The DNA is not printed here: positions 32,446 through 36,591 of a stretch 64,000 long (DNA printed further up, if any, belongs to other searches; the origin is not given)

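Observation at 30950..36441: Split, orphan VgrG-like spike locus: truncated vgrG followed by a 1281-aa protein carrying the missing spike beta-helix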

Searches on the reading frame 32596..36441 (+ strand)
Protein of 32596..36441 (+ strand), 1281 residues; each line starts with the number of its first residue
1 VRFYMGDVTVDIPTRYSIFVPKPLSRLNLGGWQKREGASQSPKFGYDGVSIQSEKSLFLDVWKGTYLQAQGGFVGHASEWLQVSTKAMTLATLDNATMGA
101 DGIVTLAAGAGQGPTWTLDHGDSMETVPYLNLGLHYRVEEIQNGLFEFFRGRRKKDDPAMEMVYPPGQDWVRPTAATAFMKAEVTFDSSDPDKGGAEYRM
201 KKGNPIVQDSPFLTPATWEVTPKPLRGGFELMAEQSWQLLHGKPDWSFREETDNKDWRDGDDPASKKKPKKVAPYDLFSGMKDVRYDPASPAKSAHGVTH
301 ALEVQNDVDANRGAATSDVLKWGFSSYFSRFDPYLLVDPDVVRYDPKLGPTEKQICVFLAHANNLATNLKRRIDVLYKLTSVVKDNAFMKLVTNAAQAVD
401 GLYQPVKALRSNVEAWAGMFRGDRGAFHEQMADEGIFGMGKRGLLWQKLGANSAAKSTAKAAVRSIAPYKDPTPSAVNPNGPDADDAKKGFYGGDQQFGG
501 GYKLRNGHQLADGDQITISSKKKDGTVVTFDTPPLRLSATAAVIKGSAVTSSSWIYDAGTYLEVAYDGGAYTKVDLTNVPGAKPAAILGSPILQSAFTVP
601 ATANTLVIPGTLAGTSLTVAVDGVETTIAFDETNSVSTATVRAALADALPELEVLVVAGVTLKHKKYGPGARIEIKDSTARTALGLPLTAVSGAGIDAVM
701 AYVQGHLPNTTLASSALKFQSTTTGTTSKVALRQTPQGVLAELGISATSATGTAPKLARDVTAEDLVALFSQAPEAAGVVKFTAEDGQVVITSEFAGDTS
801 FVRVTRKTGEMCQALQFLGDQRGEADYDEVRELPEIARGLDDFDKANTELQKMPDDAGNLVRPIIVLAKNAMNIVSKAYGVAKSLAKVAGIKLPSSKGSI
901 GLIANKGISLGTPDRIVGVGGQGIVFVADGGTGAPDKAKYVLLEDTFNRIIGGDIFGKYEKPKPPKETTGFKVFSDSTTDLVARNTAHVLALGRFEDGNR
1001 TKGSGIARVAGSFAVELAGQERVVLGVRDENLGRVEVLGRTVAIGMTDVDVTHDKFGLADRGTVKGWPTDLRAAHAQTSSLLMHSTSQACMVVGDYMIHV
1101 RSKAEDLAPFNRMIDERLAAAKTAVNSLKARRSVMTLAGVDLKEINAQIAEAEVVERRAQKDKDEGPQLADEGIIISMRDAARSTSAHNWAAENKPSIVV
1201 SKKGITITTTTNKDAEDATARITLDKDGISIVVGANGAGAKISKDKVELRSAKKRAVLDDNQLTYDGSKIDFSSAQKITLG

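Call 4: search_protein_families(library=pfam, proteins=[window:32596-36441:+], max_evalue=0.01)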
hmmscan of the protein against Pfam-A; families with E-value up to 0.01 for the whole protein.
window:32596-36441:+ (1281 aa): 0 families

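Call 5: search_protein_families(library=ncbifam, proteins=[window:32596-36441:+], max_evalue=1)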
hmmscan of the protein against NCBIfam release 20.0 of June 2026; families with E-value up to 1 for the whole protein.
window:32596-36441:+ (1281 aa): 0 families

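Call 6: search_protein_families(library=phrogs, proteins=[window:32596-36441:+], max_evalue=1)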
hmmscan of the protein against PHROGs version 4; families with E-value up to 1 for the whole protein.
window:32596-36441:+ (1281 aa): 0 families

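Call 7: search_solved_structures(query=window:32596-36441:+, max_evalue=10)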
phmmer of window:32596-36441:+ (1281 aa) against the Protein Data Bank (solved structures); distinct sequences matched with E-value up to 10: 1.
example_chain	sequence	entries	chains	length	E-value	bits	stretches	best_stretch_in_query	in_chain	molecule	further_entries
2db5_A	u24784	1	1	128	1.1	10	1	1023-1104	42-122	InaD-like protein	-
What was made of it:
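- Checked: The window protein itself gives no DUF2345 or gp5 hit (calls 4-7).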

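Call 8: find_homologous_proteins(query=window:32596-36441:+, max_evalue=0.001)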
Query window:32596-36441:+ (1281 aa): 19 proteins with E <= 0.001 among 8000 candidates.
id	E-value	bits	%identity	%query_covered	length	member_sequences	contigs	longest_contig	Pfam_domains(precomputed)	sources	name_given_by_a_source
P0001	0.0e+0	2856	100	100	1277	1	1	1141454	-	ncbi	ncbi:MAG: hypothetical protein U0271_09705 [Polyangiaceae bacterium]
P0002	0.0e+0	1220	51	100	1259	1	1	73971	-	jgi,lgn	jgi:hypothetical protein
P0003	0.0e+0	1107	44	100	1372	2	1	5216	-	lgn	-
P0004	0.0e+0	1096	48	100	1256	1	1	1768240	-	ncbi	ncbi:MAG: hypothetical protein U0271_06800 [Polyangiaceae bacterium]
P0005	0.0e+0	1095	43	100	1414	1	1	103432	-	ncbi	-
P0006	4.9e-297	1007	42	99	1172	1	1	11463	-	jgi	jgi:hypothetical protein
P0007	2.6e-256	872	42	100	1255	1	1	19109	-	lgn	-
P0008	2.5e-240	819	44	47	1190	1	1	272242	-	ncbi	ncbi:MAG: hypothetical protein U0271_35960 [Polyangiaceae bacterium]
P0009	1.3e-234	800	43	45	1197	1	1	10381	-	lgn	-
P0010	1.3e-233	796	44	45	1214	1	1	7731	-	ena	-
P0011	1.2e-232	793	45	44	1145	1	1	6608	-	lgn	-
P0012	1.2e-229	783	38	99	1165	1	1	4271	-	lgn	-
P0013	1.4e-228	780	41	44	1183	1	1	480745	-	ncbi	-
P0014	1.4e-228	780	43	46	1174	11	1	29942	-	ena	-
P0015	7.2e-228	777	44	36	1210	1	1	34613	-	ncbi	-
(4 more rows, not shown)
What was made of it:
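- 32608..36441 (+): Large cargo / spike-extension gene, 1277 aa (1281 aa from the GTG at 32596). Residue numbers below count from 32596. 19 close homologues, all annotated hypothetical (call 8).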

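Call 10: find_encoding_contigs(protein=P0004, flank=10000, max_places=2)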
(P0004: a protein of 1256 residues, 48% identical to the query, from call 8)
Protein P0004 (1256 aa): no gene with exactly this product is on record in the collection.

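Call 11: find_encoding_contigs(protein=P0008, flank=10000, max_places=2)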
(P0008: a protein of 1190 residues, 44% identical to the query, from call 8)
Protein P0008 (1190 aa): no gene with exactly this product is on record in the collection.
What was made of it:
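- Tried and rejected: The two paralogues in the same MAG (P0004, P0008) are not on record in the contig index, so their contexts could not be read (calls 10, 11).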

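Call 12: find_encoding_contigs(protein=P0002, flank=10000, max_places=2)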
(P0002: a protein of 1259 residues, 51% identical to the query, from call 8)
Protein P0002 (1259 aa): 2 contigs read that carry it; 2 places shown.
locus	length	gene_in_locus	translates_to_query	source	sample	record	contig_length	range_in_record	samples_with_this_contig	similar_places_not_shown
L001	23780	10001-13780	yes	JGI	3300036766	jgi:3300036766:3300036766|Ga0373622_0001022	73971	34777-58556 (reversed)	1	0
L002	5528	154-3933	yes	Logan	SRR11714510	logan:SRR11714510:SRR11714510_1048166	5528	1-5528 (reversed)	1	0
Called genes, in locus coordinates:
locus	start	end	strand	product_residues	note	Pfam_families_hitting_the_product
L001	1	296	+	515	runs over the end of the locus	PF08448:PAS_4, PF00989:PAS, PF08448:PAS_4, PF13426:PAS_9, PF08447:PAS_3, PF07568:HisKA_2, PF13581:HATPase_c_2, PF02518:HATPase_c, +2 more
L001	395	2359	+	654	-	PF00072:Response_reg, PF00989:PAS, PF08448:PAS_4, PF01590:GAF (weak), PF13185:GAF_2, PF00512:HisKA, PF13581:HATPase_c_2 (weak), PF02518:HATPase_c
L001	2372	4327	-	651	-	PF00989:PAS (weak), PF08448:PAS_4 (weak), PF13426:PAS_9, PF08447:PAS_3 (weak), PF07536:HWE_HK (weak), PF07568:HisKA_2, PF02518:HATPase_c, PF13581:HATPase_c_2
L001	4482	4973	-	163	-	PF13302:Acetyltransf_3, PF13420:Acetyltransf_4, PF00583:Acetyltransf_1, PF13673:Acetyltransf_10 (faint), PF13508:Acetyltransf_7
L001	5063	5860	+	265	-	-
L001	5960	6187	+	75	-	-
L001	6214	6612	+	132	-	PF00989:PAS, PF08448:PAS_4, PF08447:PAS_3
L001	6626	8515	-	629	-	PF03169:OPT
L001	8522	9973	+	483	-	PF05954:Phage_GPD, PF04717:Phage_base_V (weak), PF20093:DUF6484 (weak)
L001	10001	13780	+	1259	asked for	-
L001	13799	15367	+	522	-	PF13489:Methyltransf_23 (weak), PF08242:Methyltransf_12, PF13649:Methyltransf_25, PF13847:Methyltransf_31, PF21782:WHD_PKMT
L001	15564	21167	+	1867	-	PF00069:Pkinase, PF07714:PK_Tyr_Ser-Thr, PF19955:EAD1 (weak)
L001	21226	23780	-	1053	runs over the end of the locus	PF13620:CarboxypepD_reg (faint)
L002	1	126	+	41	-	?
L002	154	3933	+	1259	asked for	-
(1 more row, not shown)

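Call 13: find_encoding_contigs(protein=P0014, flank=10000, max_places=2)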
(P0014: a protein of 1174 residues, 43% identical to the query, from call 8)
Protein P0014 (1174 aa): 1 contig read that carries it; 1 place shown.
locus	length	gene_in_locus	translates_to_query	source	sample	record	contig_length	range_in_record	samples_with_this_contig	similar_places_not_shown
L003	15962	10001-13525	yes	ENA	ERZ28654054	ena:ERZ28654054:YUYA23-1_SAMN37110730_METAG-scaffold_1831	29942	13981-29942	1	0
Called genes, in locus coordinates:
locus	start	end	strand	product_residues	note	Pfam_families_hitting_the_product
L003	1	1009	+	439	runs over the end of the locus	PF01053:Cys_Met_Meta_PP, PF00155:Aminotran_1_2 (weak), PF01041:DegT_DnrJ_EryC1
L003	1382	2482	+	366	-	PF00561:Abhydrolase_1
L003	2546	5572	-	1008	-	PF08308:PEGA, PF13620:CarboxypepD_reg (faint), PF08308:PEGA, PF07715:Plug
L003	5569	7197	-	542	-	PF00069:Pkinase, PF07714:PK_Tyr_Ser-Thr, PF03109:ABC1 (faint)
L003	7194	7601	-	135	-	PF13665:Tox-PAAR-like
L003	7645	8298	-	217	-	PF12059:DUF3540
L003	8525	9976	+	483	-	PF05954:Phage_GPD, PF04717:Phage_base_V (weak), PF20093:DUF6484 (weak)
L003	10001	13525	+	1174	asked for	-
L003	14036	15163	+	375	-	-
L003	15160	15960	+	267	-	?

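Call 19: find_related_loci(query=A1, collection=genome_contigs, flank=10000)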
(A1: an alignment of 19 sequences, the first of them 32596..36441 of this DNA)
Query A1 (1281 aa) in genome_contigs; peptide patterns used: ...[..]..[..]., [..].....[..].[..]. (x = any residue, [..] = any of these).
49 stretches matched a pattern; 4 encode a relative of the query (tblastn E <= 1e-3); 4 distinct loci.
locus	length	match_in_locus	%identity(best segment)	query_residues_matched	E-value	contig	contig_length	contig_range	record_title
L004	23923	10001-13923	36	5-1281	1e-157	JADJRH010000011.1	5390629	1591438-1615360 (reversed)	MAG: Polyangiaceae bacterium isolate Fred_18-Q3-R57-64_MAXAC.407 tig00350861-10-53847230, whole genome shotgun sequence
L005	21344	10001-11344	44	2-471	9e-111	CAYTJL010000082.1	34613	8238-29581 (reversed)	MAG TPA_asm: uncultured Polyangiaceae bacterium isolate SRP189682_co1_9 genome assembly, contig: NODE_1719_length_34613_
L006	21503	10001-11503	40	10-576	9e-97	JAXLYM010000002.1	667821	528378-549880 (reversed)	MAG: Polyangiaceae bacterium isolate STL-MYX13 C2.77.fa-2, whole genome shotgun sequence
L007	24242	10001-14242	43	5-1281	0e+0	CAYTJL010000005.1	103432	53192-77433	MAG TPA_asm: uncultured Polyangiaceae bacterium isolate SRP189682_co1_9 genome assembly, contig: NODE_120_length_103432_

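Call 45: search_protein_representatives(alignment_id=A2)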
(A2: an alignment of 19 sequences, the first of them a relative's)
Query: 19 sequences, 1175 profile positions. Proteins with E-value up to 0.001 (for the whole library): 190; up to 1e-10: 100; up to 1e-30: 61. The best 150 are listed.
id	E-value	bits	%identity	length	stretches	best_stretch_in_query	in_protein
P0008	0.0e+00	1728.6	-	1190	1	1-1175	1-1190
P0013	0.0e+00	1707.6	-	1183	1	1-1175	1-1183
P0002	0.0e+00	1692.8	-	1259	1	1-1175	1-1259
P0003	0.0e+00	1626.5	-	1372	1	1-1175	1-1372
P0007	0.0e+00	1517.6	-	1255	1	1-1175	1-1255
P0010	0.0e+00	1467.8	-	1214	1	1-1175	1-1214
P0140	3.5e-224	763.9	-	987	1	331-1175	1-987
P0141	5.9e-158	544.5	-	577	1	616-1175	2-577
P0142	2.4e-145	502.8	-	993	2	612-1174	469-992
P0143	8.2e-141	487.8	-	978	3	584-1163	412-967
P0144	1.9e-138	480.0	-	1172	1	7-991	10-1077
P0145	8.9e-138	477.7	-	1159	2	1-968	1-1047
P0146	1.7e-136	473.5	-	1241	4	551-993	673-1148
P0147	2.4e-127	443.2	-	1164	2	269-1075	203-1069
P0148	5.6e-127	441.9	-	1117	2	267-993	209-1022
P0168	5.3e-78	279.7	-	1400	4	545-915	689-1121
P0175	2.6e-53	198.0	-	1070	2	1-147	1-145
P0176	9.4e-50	186.2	-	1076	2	9-161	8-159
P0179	5.4e-46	173.7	-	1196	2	8-149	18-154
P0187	2.5e-38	148.3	-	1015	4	3-192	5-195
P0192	6.9e-33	130.3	-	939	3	2-148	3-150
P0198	3.6e-27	111.4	-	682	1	10-346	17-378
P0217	4.5e-14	68.0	-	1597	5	549-618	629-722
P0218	4.7e-14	67.9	-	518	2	8-150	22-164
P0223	1.1e-12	63.4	-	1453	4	482-625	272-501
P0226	2.8e-12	62.0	-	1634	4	459-616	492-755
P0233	6.1e-11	57.6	-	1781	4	499-674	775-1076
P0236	1.5e-10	56.3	-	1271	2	463-594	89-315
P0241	1.2e-09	53.3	-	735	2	40-118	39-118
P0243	1.4e-09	53.1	-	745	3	38-124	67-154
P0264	6.2e-08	47.7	-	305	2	436-628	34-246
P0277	5.5e-07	44.5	-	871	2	36-130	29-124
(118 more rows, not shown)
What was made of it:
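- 32608..36441 (+): Superfamily of 190 representatives (call 45).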

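Call 47: search_protein_families(library=pfam, proteins=[P0175, P0176, P0179, P0187, P0192, P0241, P0243, P0277, P0198, P0218], max_evalue=0.001)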
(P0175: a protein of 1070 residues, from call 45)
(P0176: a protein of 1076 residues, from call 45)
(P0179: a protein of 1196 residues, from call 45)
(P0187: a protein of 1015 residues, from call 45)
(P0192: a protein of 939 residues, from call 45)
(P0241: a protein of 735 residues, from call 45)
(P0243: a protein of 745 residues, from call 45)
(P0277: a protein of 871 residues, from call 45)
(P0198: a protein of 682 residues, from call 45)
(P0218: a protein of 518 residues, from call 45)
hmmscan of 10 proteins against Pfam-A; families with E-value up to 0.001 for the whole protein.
P0175 (1070 aa): 0 families

P0176 (1076 aa): 0 families

P0179 (1196 aa): 0 families

P0187 (1015 aa): 0 families

P0192 (939 aa): 0 families

P0241 (735 aa): 0 families

P0243 (745 aa): 1 family
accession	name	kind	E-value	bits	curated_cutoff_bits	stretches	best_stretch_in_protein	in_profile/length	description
PF10106.14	DUF2345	-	0.00062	20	30.7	0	67-147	7-78/151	Uncharacterized protein conserved in bacteria (DUF2345)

P0277 (871 aa): 0 families

P0198 (682 aa): 0 families

P0218 (518 aa): 0 families

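Call 60: find_encoding_contigs(protein=P0175, flank=8000, max_places=2)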
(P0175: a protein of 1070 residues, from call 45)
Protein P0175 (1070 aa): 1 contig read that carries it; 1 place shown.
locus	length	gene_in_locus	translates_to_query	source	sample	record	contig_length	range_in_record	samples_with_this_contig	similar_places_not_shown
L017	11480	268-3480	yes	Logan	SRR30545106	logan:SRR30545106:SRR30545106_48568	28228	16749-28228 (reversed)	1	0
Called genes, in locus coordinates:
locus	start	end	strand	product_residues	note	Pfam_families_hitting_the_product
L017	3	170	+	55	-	?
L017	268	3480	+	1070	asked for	-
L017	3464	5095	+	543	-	PF13489:Methyltransf_23 (weak), PF13847:Methyltransf_31, PF08241:Methyltransf_11, PF08242:Methyltransf_12, PF13649:Methyltransf_25, PF10119:MethyTransf_Reg, PF21782:WHD_PKMT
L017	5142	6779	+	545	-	PF09937:DUF2169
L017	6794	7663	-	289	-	-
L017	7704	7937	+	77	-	-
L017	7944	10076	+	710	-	PF02368:Big_2 (weak)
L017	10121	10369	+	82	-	PF18993:Rv0078B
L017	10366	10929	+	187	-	-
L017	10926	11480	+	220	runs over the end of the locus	-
